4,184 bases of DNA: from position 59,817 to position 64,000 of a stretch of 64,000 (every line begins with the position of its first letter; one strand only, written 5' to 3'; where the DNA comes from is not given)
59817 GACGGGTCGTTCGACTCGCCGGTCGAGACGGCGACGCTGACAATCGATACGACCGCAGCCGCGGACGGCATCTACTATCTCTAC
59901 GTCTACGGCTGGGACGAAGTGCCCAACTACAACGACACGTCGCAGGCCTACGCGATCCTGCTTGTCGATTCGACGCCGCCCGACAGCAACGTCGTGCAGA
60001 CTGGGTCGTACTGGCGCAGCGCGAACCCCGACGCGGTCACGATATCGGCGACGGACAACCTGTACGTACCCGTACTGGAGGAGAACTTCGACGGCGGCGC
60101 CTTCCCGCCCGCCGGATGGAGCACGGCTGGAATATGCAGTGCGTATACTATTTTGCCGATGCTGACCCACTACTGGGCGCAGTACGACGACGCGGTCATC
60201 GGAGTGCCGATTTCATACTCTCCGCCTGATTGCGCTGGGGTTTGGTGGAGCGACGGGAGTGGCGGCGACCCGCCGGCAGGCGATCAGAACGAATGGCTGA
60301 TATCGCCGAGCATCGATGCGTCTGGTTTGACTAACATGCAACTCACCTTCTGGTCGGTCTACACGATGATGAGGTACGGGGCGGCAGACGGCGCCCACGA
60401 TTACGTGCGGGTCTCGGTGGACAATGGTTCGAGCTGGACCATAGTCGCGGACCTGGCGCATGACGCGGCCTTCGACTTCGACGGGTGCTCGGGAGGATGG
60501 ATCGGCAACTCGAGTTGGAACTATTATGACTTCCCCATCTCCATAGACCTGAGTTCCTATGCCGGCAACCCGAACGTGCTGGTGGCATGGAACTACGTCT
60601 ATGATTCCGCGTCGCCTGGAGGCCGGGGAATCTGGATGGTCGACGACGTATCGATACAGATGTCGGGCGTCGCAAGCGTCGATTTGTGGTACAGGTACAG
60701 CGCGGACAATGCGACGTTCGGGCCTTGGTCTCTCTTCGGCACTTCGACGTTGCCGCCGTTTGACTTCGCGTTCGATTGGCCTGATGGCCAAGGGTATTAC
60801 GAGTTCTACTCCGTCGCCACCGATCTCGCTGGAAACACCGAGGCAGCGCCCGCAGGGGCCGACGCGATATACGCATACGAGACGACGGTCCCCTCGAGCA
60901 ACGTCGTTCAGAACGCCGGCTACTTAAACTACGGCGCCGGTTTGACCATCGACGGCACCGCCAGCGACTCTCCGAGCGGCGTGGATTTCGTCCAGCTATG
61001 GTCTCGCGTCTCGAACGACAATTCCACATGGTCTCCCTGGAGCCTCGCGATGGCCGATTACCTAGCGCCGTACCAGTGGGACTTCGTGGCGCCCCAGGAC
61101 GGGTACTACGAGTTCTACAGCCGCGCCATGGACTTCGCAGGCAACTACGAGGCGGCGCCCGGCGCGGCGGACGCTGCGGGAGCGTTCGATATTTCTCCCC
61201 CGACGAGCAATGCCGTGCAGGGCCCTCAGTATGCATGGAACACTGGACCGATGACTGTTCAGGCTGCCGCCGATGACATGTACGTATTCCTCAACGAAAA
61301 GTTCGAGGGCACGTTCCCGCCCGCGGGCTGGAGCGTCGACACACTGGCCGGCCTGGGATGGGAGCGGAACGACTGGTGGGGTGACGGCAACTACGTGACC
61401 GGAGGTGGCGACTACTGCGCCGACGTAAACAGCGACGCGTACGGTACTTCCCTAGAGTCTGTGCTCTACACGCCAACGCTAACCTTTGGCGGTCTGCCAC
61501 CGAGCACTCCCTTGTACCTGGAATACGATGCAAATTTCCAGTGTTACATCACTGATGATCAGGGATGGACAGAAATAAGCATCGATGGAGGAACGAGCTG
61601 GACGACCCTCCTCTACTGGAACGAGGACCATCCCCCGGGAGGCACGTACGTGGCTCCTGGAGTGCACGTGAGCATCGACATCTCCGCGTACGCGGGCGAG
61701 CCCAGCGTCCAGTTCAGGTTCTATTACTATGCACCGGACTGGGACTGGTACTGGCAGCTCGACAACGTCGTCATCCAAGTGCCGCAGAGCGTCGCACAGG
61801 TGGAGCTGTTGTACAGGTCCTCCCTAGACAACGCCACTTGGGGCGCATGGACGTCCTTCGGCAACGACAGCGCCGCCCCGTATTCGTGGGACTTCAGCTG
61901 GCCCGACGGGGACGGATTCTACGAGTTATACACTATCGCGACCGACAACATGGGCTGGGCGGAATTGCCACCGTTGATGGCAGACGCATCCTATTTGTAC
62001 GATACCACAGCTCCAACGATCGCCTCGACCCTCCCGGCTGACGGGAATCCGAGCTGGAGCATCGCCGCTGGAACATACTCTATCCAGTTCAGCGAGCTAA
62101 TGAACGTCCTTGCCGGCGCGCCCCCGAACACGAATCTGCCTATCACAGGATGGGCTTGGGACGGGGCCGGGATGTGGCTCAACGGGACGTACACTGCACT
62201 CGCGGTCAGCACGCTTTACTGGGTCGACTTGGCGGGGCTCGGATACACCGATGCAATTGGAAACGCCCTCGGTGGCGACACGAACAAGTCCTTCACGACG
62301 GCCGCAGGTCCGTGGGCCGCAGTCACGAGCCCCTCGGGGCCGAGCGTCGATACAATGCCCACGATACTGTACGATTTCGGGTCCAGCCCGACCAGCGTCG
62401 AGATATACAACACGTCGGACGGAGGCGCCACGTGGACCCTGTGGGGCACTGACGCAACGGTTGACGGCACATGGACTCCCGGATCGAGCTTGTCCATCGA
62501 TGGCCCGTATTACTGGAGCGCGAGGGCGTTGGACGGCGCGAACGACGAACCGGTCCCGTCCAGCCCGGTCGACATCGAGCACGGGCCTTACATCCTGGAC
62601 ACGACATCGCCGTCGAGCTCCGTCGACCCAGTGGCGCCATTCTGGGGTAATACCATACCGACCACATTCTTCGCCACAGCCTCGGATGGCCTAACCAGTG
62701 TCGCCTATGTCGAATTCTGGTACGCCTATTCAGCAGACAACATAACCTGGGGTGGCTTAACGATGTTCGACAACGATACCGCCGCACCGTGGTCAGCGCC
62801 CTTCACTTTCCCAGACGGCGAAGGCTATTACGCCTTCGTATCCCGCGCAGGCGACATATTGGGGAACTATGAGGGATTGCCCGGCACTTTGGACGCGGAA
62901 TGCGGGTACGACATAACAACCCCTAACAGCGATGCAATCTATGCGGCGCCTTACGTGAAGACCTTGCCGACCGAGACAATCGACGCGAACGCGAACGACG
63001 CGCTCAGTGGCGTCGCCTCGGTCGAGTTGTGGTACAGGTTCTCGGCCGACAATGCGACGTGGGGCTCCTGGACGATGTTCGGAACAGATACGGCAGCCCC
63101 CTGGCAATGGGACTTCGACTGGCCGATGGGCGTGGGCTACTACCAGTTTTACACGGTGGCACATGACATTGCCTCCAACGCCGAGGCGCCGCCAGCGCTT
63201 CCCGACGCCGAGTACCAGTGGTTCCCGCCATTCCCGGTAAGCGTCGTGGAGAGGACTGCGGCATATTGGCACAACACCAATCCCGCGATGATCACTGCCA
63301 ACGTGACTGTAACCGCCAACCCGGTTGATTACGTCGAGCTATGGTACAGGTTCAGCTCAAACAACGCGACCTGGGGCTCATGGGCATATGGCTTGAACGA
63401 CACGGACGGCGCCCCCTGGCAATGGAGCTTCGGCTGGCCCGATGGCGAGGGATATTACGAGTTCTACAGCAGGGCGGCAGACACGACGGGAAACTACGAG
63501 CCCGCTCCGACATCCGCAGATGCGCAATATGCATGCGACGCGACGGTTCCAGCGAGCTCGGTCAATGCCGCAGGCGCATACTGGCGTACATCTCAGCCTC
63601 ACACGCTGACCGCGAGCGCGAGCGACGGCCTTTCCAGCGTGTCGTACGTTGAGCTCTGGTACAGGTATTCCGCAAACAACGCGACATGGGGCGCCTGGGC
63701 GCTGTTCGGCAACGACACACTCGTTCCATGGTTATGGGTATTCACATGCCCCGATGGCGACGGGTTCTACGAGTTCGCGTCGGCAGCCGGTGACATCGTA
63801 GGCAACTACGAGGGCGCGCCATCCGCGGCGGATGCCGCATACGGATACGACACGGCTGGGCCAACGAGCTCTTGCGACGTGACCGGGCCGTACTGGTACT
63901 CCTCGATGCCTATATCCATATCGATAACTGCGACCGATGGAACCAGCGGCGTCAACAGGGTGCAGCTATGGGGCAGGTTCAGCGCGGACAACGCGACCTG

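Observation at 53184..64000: Second giant secreted-protein ORF, missed by the ORF track, open at the window edge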

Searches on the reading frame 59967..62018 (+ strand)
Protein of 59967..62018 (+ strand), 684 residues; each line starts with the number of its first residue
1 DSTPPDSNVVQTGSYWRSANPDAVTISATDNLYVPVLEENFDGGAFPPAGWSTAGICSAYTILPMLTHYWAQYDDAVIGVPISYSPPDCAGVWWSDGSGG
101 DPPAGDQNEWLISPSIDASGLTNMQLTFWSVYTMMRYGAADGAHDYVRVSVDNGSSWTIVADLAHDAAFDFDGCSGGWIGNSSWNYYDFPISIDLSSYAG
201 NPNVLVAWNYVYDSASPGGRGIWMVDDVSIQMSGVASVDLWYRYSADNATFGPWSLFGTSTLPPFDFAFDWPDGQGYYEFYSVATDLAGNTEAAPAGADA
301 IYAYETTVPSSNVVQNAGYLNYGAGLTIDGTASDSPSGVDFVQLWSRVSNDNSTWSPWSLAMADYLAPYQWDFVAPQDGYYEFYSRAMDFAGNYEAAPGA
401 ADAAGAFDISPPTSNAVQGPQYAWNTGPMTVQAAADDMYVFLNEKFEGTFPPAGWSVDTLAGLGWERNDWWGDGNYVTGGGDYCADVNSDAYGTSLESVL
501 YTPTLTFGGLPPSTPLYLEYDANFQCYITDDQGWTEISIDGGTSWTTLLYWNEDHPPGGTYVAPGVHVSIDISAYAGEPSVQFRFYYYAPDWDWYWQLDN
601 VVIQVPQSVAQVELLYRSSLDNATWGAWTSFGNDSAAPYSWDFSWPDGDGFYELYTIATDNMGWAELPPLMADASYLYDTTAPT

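Call 46: find_homologous_proteins(query=window:59967-62018:+, max_evalue=0.00001)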
Query window:59967-62018:+ (684 aa): 96 proteins with E <= 0.00001 among 8000 candidates.
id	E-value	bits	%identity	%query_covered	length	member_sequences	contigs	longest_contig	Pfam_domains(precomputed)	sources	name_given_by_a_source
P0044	3.7e-80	289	46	27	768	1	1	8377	PF22352.3,PF00801.27,PF17957.8,PF18911.7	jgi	jgi:hypothetical protein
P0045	4.3e-79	285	41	30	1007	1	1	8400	PF13715.13,PF22352.3,PF00801.27,PF17957.8,PF13620.13,PF19077.7,PF18911.7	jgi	jgi:hypothetical protein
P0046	1.5e-78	283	40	31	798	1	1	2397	PF24893.1,PF12245.15,PF19077.7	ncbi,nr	ncbi:MAG: Ig-like domain repeat protein, partial [Thermoplasmatales archaeon]|nr:Ig-like domain repe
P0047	3.0e-70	256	43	29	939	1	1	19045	PF13715.13,PF22352.3,PF00801.27,PF17957.8,PF13620.13,PF19077.7,PF18911.7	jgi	jgi:hypothetical protein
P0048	7.6e-70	254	45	30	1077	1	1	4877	PF13229.13,PF17957.8,PF12245.15,PF19077.7,PF05048.20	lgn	-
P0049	3.3e-69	252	52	28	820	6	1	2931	PF00801.27,PF17957.8,PF24893.1,PF12245.15,PF19077.7,PF18911.7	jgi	-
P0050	9.5e-65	238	41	30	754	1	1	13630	PF11999.14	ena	-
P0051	1.8e-64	237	41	30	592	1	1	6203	PF19077.7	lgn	-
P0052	1.9e-63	233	49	27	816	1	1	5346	PF00801.27,PF17957.8,PF19077.7,PF18911.7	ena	-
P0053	1.6e-62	230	44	27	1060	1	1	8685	PF17957.8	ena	-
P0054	3.0e-62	229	43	26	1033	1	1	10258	PF25788.3,PF24893.1,PF19077.7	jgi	-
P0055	7.5e-62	228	41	30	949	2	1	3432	PF17957.8,PF13290.14,PF19077.7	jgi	jgi:hypothetical protein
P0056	1.2e-60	224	43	30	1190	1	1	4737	PF17957.8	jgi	-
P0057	3.6e-60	222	40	26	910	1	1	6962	-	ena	-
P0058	1.6e-59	220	45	27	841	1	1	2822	PF17957.8,PF13860.13,PF12245.15,PF19077.7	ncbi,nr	ncbi:MAG: hypothetical protein J7M38_02270, partial [Armatimonadetes bacterium]|nr:hypothetical prot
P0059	2.4e-58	216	42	29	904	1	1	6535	PF13715.13,PF22352.3,PF00801.27,PF17957.8,PF13620.13,PF19077.7,PF18911.7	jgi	jgi:hypothetical protein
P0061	2.5e-56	210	51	27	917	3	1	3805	PF00801.27,PF24893.1,PF19077.7,PF18911.7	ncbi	-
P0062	1.1e-54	204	29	42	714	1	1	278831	PF17957.8,PF19077.7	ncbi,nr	ncbi:MAG: hypothetical protein H5T44_00275 [Thermoplasmatales archaeon]|nr:hypothetical protein [The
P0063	5.8e-51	192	44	32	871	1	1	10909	PF27332.1,PF17957.8,PF11999.14,PF09136.17,PF19077.7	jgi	jgi:hypothetical protein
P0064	6.0e-50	189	36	31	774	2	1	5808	PF17957.8,PF24893.1,PF00041.28,PF19077.7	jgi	jgi:hypothetical protein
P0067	2.1e-43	167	47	28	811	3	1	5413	PF00801.27,PF17957.8,PF19077.7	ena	-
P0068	1.8e-42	164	51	26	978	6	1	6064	PF13715.13,PF17957.8,PF13620.13,PF18911.7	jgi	jgi:hypothetical protein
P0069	1.2e-40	158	47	30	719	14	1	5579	PF17957.8,PF19077.7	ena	-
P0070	3.8e-40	156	51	27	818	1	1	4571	PF00801.27,PF17957.8,PF24893.1,PF19077.7,PF18911.7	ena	-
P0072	9.2e-39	152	48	27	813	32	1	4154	PF17957.8,PF19077.7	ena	-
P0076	6.4e-36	142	35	44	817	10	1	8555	PF00801.27,PF17957.8,PF19077.7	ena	-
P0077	6.8e-36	142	45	28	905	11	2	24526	PF17957.8,PF24893.1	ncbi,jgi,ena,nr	ncbi:MAG: hypothetical protein FE046_00255 [Thermoplasmata archaeon]|nr:MAG: hypothetical protein FE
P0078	9.2e-36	142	35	44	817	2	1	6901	PF00801.27,PF17957.8,PF19077.7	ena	-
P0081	7.7e-34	135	37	46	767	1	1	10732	PF17957.8,PF11999.14,PF09136.17,PF19077.7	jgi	jgi:hypothetical protein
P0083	3.3e-32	130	36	44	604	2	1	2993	PF17957.8,PF19077.7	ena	-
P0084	9.0e-32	129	42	27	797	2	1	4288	PF00801.27,PF17957.8,PF19077.7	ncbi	ncbi:MAG: hypothetical protein DRN11_02730, partial [Thermoplasmata archaeon]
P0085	1.8e-30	124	42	26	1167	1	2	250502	PF07705.18,PF19077.7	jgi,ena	-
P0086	2.0e-30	124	45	25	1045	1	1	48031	PF17957.8,PF10102.15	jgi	-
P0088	6.9e-28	116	43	26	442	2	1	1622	PF17957.8,PF19077.7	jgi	jgi:hypothetical protein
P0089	3.2e-26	110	39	27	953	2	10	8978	PF17957.8,PF20773.6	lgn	-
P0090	1.3e-25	108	36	30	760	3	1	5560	PF13750.13,PF12245.15,PF19077.7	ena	-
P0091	3.1e-25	107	28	48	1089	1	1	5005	PF04389.23,PF24893.1,PF19077.7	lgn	-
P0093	4.9e-24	103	43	27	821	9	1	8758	PF17957.8,PF19077.7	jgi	-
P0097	7.7e-22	96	37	24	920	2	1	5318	PF17957.8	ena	-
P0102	4.8e-18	83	35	18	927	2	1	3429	PF01011.29,PF13360.14,PF13570.14,PF19077.7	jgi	jgi:outer membrane protein assembly factor BamB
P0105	9.4e-16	76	31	27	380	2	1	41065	PF17957.8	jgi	-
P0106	1.3e-15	75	42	20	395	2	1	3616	PF13715.13,PF22352.3,PF00801.27,PF14686.13,PF13620.13,PF19077.7,PF18911.7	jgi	jgi:hypothetical protein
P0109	1.4e-13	68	47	16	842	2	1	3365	PF00801.27,PF17957.8,PF03415.20,PF18911.7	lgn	-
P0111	3.2e-13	67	29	31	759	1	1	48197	PF17957.8,PF18998.7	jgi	-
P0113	5.4e-13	66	53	11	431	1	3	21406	PF25788.3,PF19077.7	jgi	jgi:hypothetical protein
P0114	5.6e-13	66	49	11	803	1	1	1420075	PF00801.27,PF04151.22,PF17957.8,PF03415.20,PF18911.7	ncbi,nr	ncbi:MAG: PKD domain-containing protein [Methanobacteriota archaeon]|nr:MAG: PKD domain-containing p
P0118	1.4e-12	65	43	15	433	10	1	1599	PF17957.8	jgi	jgi:hypothetical protein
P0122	1.6e-11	62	35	24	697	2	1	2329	PF13715.13,PF00801.27,PF13205.13,PF17957.8,PF13750.13,PF15976.12,PF13620.13,PF19077.7,PF18911.7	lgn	-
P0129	2.5e-9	54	29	30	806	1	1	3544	PF17957.8,PF18998.7,PF19077.7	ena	-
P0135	3.0e-7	47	30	32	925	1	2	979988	PF13860.13,PF12245.15,PF19078.7,PF19077.7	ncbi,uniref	ncbi:Ig-like domain-containing protein [Nocardioides caricicola]|uniref:Ig-like domain-containing pr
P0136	5.9e-7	46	32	33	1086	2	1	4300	PF13205.13,PF19077.7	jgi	jgi:heme/copper-type cytochrome/quinol oxidase subunit 2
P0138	2.6e-6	44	31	29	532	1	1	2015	PF17957.8,PF27655.1,PF09136.17,PF19077.7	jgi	jgi:hypothetical protein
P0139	5.5e-6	43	47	11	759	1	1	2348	PF13229.13,PF17957.8,PF19077.7,PF05048.20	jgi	-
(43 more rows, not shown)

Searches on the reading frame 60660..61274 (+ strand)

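Call 29: search_protein_families(library=pfam, proteins=[window:60660-61274:+], max_evalue=1)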
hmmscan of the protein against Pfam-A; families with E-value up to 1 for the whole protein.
window:60660-61274:+ (205 aa): 2 families
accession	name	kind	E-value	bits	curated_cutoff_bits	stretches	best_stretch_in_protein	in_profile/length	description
PF19077.6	Big_13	-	0.0083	17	27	0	138-165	62-92/102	Bacterial Ig-like domain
PF12245.14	Big_3_2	-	0.06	14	23.3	0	81-166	16-113/122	Bacterial Ig-like domain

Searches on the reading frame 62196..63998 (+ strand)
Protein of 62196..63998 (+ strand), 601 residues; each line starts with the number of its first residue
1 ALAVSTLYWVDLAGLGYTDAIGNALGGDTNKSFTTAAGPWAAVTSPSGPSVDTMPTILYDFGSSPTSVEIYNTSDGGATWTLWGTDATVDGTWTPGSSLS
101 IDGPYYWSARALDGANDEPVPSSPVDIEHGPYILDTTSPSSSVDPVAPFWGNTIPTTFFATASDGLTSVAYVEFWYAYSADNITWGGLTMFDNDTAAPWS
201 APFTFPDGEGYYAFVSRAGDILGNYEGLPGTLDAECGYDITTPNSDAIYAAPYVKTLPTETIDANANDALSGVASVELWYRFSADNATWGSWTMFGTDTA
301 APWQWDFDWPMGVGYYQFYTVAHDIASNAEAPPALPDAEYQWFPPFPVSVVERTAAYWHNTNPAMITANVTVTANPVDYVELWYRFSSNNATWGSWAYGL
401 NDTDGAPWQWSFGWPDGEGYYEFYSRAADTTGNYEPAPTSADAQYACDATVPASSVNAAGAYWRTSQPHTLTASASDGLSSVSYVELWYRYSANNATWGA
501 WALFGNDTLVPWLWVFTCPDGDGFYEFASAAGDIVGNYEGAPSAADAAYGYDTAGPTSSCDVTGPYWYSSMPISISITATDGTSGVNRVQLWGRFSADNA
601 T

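Call 29: search_protein_families(library=pfam, proteins=[window:62301-63998:+], max_evalue=1)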
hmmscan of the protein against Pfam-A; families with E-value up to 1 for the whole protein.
window:62301-63998:+ (566 aa): 1 family
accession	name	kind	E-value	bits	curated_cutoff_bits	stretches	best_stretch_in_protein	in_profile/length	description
PF11476.16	TgMIC1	-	0.061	13.5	28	0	325-367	45-87/117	Toxoplasma gondii micronemal protein 1 TgMIC1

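Call 58: find_related_loci(query=window:62196-63998:+, collection=metagenome_contigs, flank=10000)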
Query window:62196-63998:+ (601 aa) in metagenome_contigs; peptide patterns used: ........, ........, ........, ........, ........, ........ (x = any residue, [..] = any of these).
74 stretches matched a pattern; 6 encode a relative of the query (tblastn E <= 1e-3); 6 distinct loci.
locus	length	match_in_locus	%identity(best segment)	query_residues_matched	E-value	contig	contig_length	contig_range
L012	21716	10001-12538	34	63-601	2e-44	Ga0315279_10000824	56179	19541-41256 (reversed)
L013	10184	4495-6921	43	80-600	2e-31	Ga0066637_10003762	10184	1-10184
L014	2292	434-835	34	139-577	3e-16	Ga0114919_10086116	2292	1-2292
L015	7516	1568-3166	38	97-601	3e-12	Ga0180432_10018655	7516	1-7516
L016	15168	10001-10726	34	135-598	2e-13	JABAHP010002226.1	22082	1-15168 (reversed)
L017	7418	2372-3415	26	126-581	7e-12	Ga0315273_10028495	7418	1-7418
